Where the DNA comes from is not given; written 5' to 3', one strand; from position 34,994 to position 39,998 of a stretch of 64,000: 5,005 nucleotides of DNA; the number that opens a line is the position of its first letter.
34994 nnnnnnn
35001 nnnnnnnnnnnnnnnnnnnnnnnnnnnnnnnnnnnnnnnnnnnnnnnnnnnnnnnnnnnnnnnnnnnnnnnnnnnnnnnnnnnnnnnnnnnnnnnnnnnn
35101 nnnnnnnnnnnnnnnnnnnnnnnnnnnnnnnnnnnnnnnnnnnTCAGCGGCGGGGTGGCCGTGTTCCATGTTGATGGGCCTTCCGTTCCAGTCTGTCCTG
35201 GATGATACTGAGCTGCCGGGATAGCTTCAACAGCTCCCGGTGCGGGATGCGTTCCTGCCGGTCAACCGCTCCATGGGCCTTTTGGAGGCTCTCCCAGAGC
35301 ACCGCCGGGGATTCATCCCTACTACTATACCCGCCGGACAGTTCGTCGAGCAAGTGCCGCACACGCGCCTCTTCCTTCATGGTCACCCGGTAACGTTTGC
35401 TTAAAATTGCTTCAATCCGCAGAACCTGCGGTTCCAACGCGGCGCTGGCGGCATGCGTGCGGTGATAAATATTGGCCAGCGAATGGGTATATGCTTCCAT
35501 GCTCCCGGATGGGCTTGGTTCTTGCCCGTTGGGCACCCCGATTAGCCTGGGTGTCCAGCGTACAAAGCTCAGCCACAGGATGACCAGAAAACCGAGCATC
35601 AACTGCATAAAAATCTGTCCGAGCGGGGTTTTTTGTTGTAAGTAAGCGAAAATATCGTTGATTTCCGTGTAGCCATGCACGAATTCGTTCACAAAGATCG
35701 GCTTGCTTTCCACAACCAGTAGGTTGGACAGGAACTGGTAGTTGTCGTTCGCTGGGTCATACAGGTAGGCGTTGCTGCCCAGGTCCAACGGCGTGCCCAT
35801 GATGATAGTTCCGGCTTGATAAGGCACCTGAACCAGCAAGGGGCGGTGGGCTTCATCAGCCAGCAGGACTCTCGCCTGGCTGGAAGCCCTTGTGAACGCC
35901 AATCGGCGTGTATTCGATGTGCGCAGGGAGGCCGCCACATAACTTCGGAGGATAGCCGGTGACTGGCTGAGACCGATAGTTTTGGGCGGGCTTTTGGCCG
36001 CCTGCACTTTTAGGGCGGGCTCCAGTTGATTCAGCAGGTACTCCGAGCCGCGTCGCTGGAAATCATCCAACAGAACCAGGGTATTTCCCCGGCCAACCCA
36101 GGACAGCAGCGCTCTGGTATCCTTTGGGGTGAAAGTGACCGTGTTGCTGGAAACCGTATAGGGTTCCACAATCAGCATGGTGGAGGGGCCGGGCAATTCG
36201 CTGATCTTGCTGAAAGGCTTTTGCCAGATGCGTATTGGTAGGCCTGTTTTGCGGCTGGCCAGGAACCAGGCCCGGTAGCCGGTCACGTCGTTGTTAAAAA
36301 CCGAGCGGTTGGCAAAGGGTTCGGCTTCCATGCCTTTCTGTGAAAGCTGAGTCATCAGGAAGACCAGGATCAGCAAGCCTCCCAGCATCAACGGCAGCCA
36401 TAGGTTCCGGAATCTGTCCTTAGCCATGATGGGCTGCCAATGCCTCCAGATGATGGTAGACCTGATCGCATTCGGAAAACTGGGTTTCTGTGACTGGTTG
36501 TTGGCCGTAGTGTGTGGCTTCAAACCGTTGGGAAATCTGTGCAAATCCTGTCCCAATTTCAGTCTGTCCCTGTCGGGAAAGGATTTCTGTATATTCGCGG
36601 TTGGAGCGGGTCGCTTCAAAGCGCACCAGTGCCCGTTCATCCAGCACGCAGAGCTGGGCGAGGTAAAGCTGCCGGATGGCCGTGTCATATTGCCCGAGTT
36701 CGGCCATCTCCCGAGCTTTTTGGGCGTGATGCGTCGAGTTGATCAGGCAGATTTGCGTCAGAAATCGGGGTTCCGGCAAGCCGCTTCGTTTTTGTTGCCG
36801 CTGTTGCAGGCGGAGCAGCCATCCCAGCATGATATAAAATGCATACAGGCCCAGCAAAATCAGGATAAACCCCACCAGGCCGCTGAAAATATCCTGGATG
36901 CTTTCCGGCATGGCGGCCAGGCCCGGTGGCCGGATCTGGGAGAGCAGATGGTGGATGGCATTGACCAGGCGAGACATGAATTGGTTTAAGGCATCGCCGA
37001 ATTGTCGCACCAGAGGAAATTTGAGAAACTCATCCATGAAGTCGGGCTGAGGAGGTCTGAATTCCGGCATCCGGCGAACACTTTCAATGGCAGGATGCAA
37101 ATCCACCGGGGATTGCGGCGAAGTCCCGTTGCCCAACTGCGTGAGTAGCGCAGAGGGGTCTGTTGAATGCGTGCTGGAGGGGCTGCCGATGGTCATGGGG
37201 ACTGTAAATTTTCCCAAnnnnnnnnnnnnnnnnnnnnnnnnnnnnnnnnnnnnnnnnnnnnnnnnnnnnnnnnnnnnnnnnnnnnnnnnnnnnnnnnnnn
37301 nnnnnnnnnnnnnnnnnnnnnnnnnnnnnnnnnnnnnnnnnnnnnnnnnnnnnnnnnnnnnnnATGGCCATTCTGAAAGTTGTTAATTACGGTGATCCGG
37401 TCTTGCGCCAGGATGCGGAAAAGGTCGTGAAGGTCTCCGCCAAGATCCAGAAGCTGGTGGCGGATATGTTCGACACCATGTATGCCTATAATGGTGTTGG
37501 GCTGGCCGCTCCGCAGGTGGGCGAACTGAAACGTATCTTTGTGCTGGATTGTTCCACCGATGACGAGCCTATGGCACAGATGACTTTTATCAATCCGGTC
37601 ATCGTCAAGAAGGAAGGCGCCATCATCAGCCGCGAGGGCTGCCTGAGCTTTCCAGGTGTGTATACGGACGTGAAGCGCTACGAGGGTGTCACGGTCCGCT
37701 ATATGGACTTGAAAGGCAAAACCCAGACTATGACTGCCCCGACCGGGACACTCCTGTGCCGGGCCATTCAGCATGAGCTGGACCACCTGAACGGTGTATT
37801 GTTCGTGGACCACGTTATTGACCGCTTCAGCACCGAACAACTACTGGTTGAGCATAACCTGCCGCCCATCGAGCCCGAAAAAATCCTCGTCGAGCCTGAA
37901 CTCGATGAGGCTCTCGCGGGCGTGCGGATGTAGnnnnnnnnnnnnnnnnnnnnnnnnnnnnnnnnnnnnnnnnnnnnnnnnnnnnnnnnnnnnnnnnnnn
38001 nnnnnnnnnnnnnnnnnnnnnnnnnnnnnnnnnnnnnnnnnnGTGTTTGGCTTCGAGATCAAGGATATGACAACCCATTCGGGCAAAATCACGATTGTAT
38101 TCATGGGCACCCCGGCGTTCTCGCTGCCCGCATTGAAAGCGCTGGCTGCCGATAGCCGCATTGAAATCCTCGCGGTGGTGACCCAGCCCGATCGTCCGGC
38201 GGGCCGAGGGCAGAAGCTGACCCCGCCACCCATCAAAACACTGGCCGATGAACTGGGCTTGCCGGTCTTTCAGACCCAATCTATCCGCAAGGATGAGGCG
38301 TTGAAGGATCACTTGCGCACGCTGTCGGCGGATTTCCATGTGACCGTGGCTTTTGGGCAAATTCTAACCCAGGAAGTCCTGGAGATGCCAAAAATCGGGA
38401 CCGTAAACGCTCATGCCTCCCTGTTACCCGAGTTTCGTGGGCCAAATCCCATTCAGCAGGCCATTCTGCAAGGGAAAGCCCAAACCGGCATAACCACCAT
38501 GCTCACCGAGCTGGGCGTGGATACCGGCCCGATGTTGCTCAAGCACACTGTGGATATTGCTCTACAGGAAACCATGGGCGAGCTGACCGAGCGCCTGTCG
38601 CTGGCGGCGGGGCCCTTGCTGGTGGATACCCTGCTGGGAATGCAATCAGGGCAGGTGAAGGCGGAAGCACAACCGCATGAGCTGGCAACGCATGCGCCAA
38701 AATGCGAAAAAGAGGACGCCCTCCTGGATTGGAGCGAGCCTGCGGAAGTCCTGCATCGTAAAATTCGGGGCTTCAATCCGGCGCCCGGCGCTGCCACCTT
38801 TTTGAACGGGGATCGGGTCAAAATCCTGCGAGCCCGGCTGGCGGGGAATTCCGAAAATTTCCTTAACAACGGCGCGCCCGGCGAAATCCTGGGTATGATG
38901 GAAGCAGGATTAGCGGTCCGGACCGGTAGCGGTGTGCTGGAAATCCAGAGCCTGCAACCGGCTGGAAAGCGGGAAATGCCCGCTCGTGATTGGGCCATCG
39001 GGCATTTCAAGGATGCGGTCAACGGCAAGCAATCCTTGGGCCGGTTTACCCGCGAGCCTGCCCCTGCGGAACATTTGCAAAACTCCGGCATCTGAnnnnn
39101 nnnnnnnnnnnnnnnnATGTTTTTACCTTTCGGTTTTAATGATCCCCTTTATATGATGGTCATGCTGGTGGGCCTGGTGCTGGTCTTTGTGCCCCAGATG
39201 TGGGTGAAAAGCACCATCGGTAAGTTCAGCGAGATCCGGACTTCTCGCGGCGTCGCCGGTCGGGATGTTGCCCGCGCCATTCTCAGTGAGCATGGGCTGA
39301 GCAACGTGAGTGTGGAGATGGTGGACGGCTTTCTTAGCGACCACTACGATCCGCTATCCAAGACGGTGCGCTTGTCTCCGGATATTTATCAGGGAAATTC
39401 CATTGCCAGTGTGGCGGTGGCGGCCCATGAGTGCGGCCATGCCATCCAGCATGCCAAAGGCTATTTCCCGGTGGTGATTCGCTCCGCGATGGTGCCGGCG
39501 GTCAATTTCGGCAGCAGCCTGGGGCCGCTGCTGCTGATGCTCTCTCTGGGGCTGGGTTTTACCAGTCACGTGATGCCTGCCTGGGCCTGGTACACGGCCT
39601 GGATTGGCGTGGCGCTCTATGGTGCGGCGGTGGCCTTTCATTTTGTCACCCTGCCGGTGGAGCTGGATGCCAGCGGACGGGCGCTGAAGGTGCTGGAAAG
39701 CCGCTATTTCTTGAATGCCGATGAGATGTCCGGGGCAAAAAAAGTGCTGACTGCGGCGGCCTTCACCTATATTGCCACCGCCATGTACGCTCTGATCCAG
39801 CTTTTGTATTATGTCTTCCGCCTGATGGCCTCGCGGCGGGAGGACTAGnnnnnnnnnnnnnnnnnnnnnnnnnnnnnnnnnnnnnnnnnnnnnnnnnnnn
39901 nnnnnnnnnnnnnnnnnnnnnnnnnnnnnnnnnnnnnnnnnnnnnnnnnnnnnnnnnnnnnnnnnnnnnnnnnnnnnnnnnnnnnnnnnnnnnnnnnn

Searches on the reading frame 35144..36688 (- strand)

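Call 10: search_protein_families(library=pfam, proteins=[window:35144-36688:-], max_evalue=0.001)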
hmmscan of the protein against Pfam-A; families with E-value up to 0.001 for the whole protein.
window:35144-36688:- (514 aa): 1 family
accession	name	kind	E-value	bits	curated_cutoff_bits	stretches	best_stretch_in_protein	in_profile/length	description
PF14258.12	DUF4350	-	1.3e-15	58.5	30.4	1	131-324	2-181/181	Domain of unknown function (DUF4350)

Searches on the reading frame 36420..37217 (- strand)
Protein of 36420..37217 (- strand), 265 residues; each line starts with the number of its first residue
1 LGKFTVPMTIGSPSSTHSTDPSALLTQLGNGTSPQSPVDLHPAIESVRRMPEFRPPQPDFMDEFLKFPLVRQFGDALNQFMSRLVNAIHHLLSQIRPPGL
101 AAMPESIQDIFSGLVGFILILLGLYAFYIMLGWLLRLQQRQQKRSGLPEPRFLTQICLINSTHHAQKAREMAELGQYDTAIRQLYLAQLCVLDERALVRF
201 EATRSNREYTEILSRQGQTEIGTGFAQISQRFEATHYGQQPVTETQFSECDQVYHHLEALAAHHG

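Call 42: search_protein_families(library=pfam, proteins=[window:36420-37217:-], max_evalue=0.1)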
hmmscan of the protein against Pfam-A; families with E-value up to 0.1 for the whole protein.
window:36420-37217:- (265 aa): 6 families
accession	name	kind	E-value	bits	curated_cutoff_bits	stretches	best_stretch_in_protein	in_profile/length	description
PF13559.11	DUF4129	-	1.1e-07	32.3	24.8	1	184-253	1-67/69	Domain of unknown function (DUF4129)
PF02386.22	TrkH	-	0.025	13.5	27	1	76-143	178-250/502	Cation transport protein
PF21126.3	KATNA1_MIT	-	0.036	14.2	23.1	0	164-181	4-21/64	Katanin p60 subunit A1, MIT domain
PF14316.11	DUF4381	-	0.059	14.1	27.2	0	114-248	18-133/145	Domain of unknown function (DUF4381)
PF00999.27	Na_H_Exchanger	-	0.071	12.4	26.2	1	105-156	165-216/375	Sodium/hydrogen exchanger, transmembrane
PF14219.11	DUF4328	-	0.09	12.8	27.2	0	107-152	12-57/166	Domain of unknown function (DUF4328)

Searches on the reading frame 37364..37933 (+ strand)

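Call 10: search_protein_families(library=pfam, proteins=[window:37364-37933:+], max_evalue=0.001)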
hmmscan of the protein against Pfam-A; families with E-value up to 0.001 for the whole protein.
window:37364-37933:+ (189 aa): 1 family
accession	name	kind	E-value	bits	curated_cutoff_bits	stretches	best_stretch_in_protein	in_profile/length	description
PF01327.26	Pep_deformylase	-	4.4e-51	173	22.8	1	4-152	2-151/156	Polypeptide deformylase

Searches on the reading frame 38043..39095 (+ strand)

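Call 10: search_protein_families(library=pfam, proteins=[window:38043-39095:+], max_evalue=0.001)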
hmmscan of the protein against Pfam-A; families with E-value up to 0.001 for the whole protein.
window:38043-39095:+ (350 aa): 2 families
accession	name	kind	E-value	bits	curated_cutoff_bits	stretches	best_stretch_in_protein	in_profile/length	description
PF00551.24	Formyl_trans_N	-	1.1e-34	120.2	26.1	1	18-195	5-179/181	Formyl transferase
PF02911.23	Formyl_trans_C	-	4.8e-27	94.5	21.1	1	221-321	2-99/100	Formyl transferase, C-terminal domain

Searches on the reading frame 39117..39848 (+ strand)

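Call 10: search_protein_families(library=pfam, proteins=[window:39117-39848:+], max_evalue=0.001)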
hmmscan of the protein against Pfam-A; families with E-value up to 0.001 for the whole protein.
window:39117-39848:+ (243 aa): 1 family
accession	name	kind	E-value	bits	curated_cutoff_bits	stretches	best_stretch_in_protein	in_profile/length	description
PF04298.18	Zn_peptidase_2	-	2.1e-83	279.6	27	1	12-235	1-216/218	Putative neutral zinc metallopeptidase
